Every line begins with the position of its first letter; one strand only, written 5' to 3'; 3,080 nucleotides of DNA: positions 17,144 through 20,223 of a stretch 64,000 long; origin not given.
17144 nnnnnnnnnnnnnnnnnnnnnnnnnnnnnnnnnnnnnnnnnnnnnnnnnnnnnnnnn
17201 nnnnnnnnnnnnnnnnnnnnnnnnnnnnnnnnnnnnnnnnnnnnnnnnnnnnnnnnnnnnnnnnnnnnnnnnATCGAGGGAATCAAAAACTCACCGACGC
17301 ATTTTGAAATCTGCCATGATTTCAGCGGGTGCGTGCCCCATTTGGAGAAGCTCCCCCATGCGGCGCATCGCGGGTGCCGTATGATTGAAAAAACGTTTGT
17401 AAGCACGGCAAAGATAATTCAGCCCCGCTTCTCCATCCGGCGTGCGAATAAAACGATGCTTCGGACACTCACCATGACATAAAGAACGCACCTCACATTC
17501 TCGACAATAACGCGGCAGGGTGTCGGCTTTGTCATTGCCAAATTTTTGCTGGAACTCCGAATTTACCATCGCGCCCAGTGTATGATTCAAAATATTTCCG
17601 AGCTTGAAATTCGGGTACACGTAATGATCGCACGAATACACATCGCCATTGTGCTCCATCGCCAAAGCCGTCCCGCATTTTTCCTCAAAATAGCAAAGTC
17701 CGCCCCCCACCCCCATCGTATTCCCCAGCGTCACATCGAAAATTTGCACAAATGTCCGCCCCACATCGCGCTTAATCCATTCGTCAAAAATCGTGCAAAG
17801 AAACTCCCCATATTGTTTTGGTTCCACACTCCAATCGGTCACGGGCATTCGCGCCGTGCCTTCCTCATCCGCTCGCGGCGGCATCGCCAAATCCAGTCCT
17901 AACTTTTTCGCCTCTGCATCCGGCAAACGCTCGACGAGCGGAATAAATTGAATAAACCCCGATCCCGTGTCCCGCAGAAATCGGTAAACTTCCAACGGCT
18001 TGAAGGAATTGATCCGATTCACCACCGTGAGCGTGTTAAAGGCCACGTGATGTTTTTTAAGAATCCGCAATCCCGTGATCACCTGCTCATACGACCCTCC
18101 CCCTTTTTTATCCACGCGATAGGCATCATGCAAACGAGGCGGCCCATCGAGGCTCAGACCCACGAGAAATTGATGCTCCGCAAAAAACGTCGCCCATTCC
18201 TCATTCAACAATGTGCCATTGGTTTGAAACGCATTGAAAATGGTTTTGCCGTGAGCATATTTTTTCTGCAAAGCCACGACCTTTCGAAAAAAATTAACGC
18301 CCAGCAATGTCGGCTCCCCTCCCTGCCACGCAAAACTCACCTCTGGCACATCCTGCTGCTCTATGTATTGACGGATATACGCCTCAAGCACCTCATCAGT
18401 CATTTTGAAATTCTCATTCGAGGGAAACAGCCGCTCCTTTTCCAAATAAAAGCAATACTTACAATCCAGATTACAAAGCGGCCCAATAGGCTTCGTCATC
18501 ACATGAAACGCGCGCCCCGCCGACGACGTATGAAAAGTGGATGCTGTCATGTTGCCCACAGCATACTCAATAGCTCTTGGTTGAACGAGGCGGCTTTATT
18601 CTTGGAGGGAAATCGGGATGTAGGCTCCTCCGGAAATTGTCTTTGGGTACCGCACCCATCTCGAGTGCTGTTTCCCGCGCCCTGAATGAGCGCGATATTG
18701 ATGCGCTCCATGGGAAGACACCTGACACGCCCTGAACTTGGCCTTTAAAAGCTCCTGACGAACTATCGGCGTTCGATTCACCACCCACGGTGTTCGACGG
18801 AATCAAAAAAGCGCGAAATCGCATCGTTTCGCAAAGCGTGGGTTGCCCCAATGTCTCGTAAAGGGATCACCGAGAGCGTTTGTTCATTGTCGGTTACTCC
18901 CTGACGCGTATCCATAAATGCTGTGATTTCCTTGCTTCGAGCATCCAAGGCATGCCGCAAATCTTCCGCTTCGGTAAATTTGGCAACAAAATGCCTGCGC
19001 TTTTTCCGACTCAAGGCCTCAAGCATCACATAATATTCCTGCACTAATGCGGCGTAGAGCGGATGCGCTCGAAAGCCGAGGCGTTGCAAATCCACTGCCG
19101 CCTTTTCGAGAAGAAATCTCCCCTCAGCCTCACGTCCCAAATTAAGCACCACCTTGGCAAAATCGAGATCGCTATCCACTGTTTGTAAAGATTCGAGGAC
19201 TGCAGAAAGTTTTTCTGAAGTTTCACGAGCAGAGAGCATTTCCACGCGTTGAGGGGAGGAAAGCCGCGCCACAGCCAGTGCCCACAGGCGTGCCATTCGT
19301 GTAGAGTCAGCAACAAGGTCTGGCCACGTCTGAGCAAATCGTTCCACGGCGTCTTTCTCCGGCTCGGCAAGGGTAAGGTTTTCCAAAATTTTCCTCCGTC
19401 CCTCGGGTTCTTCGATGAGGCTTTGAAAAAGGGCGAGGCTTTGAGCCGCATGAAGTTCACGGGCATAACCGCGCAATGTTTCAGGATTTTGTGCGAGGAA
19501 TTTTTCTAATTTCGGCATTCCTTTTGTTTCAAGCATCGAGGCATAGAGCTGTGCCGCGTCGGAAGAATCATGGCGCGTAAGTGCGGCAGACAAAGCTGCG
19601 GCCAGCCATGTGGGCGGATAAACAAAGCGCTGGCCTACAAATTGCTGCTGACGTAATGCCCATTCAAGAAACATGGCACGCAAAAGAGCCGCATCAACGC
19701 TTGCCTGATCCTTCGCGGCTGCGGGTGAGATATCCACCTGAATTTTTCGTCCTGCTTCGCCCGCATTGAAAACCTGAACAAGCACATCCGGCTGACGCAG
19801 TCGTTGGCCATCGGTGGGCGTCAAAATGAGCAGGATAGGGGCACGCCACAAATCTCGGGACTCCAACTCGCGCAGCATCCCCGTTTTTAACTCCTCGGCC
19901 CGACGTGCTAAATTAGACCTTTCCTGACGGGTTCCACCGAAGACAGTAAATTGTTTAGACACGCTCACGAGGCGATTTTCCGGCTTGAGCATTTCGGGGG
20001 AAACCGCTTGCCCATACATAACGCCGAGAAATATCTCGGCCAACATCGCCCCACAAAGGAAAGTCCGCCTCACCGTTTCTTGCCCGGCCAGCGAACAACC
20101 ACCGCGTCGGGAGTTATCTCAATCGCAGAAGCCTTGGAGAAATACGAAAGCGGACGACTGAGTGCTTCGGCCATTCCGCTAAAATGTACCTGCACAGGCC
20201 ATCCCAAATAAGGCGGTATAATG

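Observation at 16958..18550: NHLP-family RiPP precursor sits beside a convergent anSME-type radical SAM/SPASM enzyme and directly downstream of a LytTR regulator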

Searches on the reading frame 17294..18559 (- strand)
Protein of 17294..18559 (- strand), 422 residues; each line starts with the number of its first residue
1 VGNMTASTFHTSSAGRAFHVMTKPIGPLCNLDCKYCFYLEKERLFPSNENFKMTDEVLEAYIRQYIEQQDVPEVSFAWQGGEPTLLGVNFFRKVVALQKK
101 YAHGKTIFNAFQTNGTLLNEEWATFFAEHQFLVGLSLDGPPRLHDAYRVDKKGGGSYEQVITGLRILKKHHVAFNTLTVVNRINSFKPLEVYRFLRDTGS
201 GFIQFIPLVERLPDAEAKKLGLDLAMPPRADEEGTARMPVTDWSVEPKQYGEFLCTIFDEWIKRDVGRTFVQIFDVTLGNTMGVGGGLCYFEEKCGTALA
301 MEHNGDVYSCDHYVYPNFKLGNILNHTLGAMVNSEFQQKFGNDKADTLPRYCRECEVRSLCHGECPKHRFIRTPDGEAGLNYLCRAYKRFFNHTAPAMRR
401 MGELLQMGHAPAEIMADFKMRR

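Call 5: search_protein_families(library=ncbifam, proteins=[window:17294-18559:-], max_evalue=1)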
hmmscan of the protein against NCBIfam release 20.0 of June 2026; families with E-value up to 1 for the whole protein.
window:17294-18559:- (422 aa): 74 families (the best 25 are shown)
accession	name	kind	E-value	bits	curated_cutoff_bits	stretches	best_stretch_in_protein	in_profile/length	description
TIGR03942.1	sulfatase_rSAM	equivalog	7.1e-155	515.5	349.45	1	19-403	1-362/363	anaerobic sulfatase maturase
NF010308.0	PRK13745.1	equivalog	9.5e-150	499.1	484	1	15-419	10-406/412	anaerobic sulfatase-maturation protein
NF010321.0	PRK13758.1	equivalog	1.1e-73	248.5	441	2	19-217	5-203/370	anaerobic sulfatase-maturase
NF041298.1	rSAM_mat_DynA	equivalog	4.1e-64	216.8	450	1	27-398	9-353/356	dynobactin maturation radical SAM/SPASM protein DynA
NF041300.1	rSAM_mat_DarW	exception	4.7e-49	167.3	650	1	12-406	35-406/415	radical SAM/SPASM peptide maturase DarW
NF038005.1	rSAM_mat_DarE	equivalog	1.1e-43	149.5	650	1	27-373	82-408/432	darobactin maturation radical SAM/SPASM protein DarE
NF041718.1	rSAM_phane_AMC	equivalog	2.5e-39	135.3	425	2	20-203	8-183/362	cyclophane-forming radical SAM peptide maturase AmcB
NF041707.1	rSAM_YhhB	equivalog_domain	6.8e-38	130.5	445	1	29-373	12-341/369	cyclophane-forming radical SAM/SPASM peptide maturase YhhB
TIGR04261.1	rSAM_GlyRichRpt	subfamily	7.2e-38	130.5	310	2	27-199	5-177/363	cyclophane-forming radical SAM/SPASM peptide maturase GrrM/OscB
TIGR04083.1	rSAM_pep_methan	hypoth_equivalog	1.6e-35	122.7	300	1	19-398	1-343/376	TIGR04083 family peptide-modifying radical SAM enzyme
NF047865.1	rSAM_PapB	equivalog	6.1e-34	117.7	340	2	28-210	12-190/330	PapB family radical SAM/SPASM ranthipeptide maturase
TIGR04269.1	SAM_SPASM_FxsB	subfamily_domain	4e-32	111.6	370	1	28-373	11-341/363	FxsB family cyclophane-forming radical SAM/SPASM peptide maturase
TIGR04496.1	rSAM_XyeB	equivalog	6.2e-30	104.2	450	2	25-170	10-159/385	cyclophane-forming radical SAM/SPASM peptide maturase XyeB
TIGR03906.1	quino_hemo_SAM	equivalog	9.9e-28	97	453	2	27-173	102-247/467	quinohemoprotein amine dehydrogenase maturation protein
TIGR04068.1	rSAM_ocin_clost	equivalog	4.1e-27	95.2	500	1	25-177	90-242/462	Cys-rich peptide radical SAM maturase CcpM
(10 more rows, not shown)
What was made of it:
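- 17291..18559 (-): Anaerobic sulfatase maturase (radical SAM/SPASM). A convergent neighbour, not part of the peptide system. TIGR03942 515.5 bits (cut-off 349.45) and NF010308 499.1 bits (cut-off 484) (call 5).
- On Anaerobic sulfatase maturase (TIGR03942 / NF010308): 515.5 bits against 349.45, and 499.1 bits against 484 (call 5).
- On rSAM/SPASM RiPP maturase paired with a precursor: DynA 216.8 against 450, DarW 167.3 against 650, DarE 149.5 against 650, and the others lower (call 5).
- Closest known: Anaerobic sulfatase-maturating enzymes: anSMEcpe. Same: The window's rSAM passes TIGR03942 and NF010308 (call 5).
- Checked: The enzyme: it scores 515.5 bits on TIGR03942 (cut-off 349.45) (call 5).
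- anSMEs are the nearest relatives of the cyclophane- and ether-forming maturases DynA and DarE, which are the next-best hits (call 5).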

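Call 6: search_protein_families(library=pfam, proteins=[window:17294-18559:-], max_evalue=1)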
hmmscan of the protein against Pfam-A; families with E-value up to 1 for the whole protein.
window:17294-18559:- (422 aa): 3 families
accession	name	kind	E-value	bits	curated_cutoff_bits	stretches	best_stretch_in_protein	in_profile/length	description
PF04055.27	Radical_SAM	-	7e-18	65.8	29.5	1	25-185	3-156/166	Radical SAM superfamily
PF13186.11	SPASM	-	4.3e-10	40.2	21.5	1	297-356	6-67/67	Iron-sulfur cluster-binding domain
PF13353.11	Fer4_12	-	2.4e-05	25.1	22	1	29-161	15-136/137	4Fe-4S single cluster domain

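Call 27: search_solved_structures(query=window:17294-18559:-, max_evalue=0.00001, show_alignments=1)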
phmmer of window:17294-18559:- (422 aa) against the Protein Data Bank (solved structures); distinct sequences matched with E-value up to 0.00001: 5.
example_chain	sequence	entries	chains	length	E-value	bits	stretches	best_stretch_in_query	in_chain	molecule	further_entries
4k36_A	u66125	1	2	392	1.4e-58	202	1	20-400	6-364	Anaerobic sulfatase-maturating enzyme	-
4k37_A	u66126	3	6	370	1.6e-58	201.9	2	20-215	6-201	Anaerobic sulfatase-maturating enzyme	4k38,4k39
9gm3_A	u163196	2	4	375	1.1e-20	77.2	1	25-194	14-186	ChlB radical SAM domain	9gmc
5wgg_A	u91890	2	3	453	3.6e-15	59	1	28-166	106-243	Radical SAM domain protein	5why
8vpo_A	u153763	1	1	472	3.2e-09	39.4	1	22-179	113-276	Radical SAM core domain-containing protein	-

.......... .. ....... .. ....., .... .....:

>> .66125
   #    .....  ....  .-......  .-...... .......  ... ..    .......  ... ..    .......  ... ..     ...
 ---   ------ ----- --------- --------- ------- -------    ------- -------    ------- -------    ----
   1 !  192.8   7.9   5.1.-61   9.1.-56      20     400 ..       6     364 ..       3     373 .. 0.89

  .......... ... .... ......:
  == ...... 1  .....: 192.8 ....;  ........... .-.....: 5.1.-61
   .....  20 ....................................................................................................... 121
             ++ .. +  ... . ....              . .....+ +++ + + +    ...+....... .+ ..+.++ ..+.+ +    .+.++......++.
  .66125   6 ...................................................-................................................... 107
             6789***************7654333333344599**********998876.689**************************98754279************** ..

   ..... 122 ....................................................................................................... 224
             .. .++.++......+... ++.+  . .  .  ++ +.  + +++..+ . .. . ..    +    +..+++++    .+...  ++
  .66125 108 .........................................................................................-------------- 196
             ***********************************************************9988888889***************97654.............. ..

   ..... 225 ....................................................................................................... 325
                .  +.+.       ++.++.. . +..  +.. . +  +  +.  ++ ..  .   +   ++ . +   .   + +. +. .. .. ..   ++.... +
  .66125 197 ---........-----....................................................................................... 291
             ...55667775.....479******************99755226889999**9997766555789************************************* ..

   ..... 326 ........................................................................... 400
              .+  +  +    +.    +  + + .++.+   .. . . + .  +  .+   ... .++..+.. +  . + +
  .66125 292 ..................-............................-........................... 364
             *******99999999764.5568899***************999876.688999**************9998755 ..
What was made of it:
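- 17291..18559 (-): Full-length match to anSMEcpe 4K36, E 1.4e-58 (call 27).
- On Anaerobic sulfatase maturase (TIGR03942 / NF010308): The alignment to anSMEcpe 4K36 (E 1.4e-58, residues 20-400) shows every one of these positions aligned and identical (call 27).
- Closest known: Anaerobic sulfatase-maturating enzymes: anSMEcpe. Same: It aligns end to end with anSMEcpe, including all cluster cysteines and the Cys-Asp pair (call 27).
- The CxxxCxxC motif, all auxiliary-cluster Cys and the Cys-Asp pair are aligned (call 27).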

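Call 30: find_homologous_proteins(query=window:17294-18559:-, max_evalue=1e-50)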
Query window:17294-18559:- (422 aa): 7999 proteins with E <= 1e-50 among 8000 candidates; the best 120 are listed.
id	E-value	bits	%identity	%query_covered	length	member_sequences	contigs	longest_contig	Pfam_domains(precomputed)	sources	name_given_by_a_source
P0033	6.6e-296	999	100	99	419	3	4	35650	PF13186.12,PF04055.28,PF13353.12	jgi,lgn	-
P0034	7.5e-247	837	85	98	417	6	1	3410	PF13186.12,PF04055.28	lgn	-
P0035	5.7e-246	834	84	98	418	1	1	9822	PF13186.12,PF04055.28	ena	-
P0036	2.2e-244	829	83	98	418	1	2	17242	PF13186.12,PF04055.28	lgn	-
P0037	8.7e-244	827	82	98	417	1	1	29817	PF13186.12,PF04055.28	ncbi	ncbi:MAG: anaerobic sulfatase maturase [Chthoniobacterales bacterium]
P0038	8.4e-240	814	82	97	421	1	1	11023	PF13186.12,PF04055.28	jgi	jgi:uncharacterized protein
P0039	7.2e-238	808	81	98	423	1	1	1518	PF13186.12,PF04055.28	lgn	-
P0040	2.5e-237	806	81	97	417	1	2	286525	PF13186.12,PF04055.28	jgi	jgi:uncharacterized protein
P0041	3.1e-237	806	80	99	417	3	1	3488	PF13186.12,PF04055.28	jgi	-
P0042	1.7e-236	803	80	99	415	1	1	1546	PF13186.12,PF04055.28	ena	-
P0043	6.8e-236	801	81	96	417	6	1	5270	PF13186.12,PF04055.28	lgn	-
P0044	9.8e-236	801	79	98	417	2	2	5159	PF13186.12,PF04055.28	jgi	jgi:uncharacterized protein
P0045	5.3e-235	798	79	98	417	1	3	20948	PF13186.12,PF04055.28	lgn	-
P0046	5.5e-235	798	84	94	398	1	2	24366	PF13186.12,PF04055.28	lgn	-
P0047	1.1e-234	797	81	96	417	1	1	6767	PF13186.12,PF04055.28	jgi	jgi:uncharacterized protein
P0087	1.7e-222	757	78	94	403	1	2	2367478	PF13186.12,PF04055.28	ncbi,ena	-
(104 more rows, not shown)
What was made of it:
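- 17291..18559 (-): More than 120 clusters at 73-85% identity (call 30).
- More than 120 clusters are 73-85% identical, several named anaerobic sulfatase maturase by NCBI (call 30).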

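Call 31: find_encoding_contigs(protein=P0037, flank=8000, max_places=2)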
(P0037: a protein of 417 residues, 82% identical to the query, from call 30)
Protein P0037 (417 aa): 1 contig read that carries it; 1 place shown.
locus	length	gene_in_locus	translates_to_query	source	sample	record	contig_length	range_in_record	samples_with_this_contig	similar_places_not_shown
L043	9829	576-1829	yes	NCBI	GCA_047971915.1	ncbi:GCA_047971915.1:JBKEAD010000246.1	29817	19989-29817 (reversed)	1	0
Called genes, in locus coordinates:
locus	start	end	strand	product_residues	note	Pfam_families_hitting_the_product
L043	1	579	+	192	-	PF00528:BPD_transp_1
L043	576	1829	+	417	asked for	PF04055:Radical_SAM, PF13186:SPASM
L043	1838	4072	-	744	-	PF00270:DEAD (faint), PF04851:ResIII, PF17757:UvrB_inter, PF27431:UvrB_3rd, PF00271:Helicase_C, PF12344:UvrB, PF02151:UVR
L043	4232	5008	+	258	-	PF01261:AP_endonuc_2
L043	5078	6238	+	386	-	-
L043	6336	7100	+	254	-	PF13489:Methyltransf_23, PF13847:Methyltransf_31, PF08241:Methyltransf_11, PF08242:Methyltransf_12, PF13649:Methyltransf_25 (weak)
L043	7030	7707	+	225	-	PF05724:TPMT, PF08241:Methyltransf_11 (weak), PF08242:Methyltransf_12, PF13649:Methyltransf_25, PF13847:Methyltransf_31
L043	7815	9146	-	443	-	PF00398:RrnaAD, PF00293:NUDIX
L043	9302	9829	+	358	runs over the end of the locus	PF01797:Y1_Tnp (weak)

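Call 32: find_encoding_contigs(protein=P0040, flank=8000, max_places=2)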
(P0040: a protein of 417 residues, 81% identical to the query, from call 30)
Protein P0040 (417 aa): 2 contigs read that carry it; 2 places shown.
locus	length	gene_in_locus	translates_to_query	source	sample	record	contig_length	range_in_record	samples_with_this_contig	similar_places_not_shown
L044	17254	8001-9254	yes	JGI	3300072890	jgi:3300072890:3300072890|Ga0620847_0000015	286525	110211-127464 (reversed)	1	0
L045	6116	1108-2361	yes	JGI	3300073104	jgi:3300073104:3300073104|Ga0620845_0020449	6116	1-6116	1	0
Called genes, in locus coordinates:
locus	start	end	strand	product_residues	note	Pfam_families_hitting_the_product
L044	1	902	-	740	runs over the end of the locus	PF17764:PriA_3primeBD, PF00270:DEAD, PF04851:ResIII, PF18319:Zn_ribbon_PriA, PF00271:Helicase_C, PF18074:PriA_C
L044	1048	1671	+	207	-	PF01464:SLT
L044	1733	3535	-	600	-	PF02776:TPP_enzyme_N, PF00205:TPP_enzyme_M, PF02775:TPP_enzyme_C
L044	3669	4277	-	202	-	PF07963:N_methyl (weak)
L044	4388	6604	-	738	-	PF22019:GlgB_N, PF02922:CBM_48, PF00128:Alpha-amylase, PF02806:Alpha-amylase_C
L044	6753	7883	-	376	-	PF00285:Citrate_synt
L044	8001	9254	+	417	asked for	PF04055:Radical_SAM, PF13186:SPASM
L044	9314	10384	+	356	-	PF03781:FGE-sulfatase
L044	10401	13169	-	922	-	-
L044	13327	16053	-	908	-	PF14307:Glyco_tran_WbsX (faint)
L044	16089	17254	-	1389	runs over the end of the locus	PF12951:PATR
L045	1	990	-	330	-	?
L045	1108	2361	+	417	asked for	PF04055:Radical_SAM, PF13186:SPASM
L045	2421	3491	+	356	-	PF03781:FGE-sulfatase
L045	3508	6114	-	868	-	?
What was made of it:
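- On Anaerobic sulfatase maturase (TIGR03942 / NF010308): An 81%-identical ortholog is adjacent to an FGE-sulfatase-domain gene (call 32).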

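Call 33: find_encoding_contigs(protein=P0087, flank=8000, max_places=2)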
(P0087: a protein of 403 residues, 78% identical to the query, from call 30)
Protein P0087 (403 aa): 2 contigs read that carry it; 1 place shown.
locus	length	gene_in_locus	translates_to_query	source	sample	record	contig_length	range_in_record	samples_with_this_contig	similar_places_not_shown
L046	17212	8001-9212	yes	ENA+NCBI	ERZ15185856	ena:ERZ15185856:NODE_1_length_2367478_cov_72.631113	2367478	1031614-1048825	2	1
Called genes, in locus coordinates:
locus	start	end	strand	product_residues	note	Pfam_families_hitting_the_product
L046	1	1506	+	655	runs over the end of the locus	PF03629:SASA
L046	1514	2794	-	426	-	-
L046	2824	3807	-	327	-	PF00702:Hydrolase, PF13419:HAD_2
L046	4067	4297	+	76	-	-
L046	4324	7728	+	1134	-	PF12951:PATR, PF07589:PEP_exosort_dom (faint)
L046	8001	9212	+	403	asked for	PF04055:Radical_SAM, PF13186:SPASM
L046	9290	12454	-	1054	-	PF08471:Ribonuc_red_2_N, PF02867:Ribonuc_red_lgC, PF12637:TSCPD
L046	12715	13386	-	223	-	PF04127:DFP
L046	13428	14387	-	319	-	-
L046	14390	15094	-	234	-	PF01553:Acyltransferase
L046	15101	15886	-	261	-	PF03167:UDG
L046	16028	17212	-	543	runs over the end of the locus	PF03629:SASA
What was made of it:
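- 17291..18559 (-): Ortholog contexts unrelated to NHLP (calls 31-33).
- On rSAM/SPASM RiPP maturase paired with a precursor: None of the 3 rSAM ortholog contexts examined has an NHLP gene (calls 31-33).
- Orthologs lie next to UvrB, an FGE-sulfatase-domain gene, or RNR (calls 31-33). rSAM orthologs at 78-82% identity sit in unrelated contexts (calls 31-33).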

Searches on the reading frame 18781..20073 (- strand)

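Call 6: search_protein_families(library=pfam, proteins=[window:18781-20073:-], max_evalue=1)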
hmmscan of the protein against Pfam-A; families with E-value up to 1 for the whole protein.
window:18781-20073:- (431 aa): 1 family
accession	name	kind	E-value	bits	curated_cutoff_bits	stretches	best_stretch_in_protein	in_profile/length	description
PF12095.13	CRR7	-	0.24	12.2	25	0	273-304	17-49/84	Protein CHLORORESPIRATORY REDUCTION 7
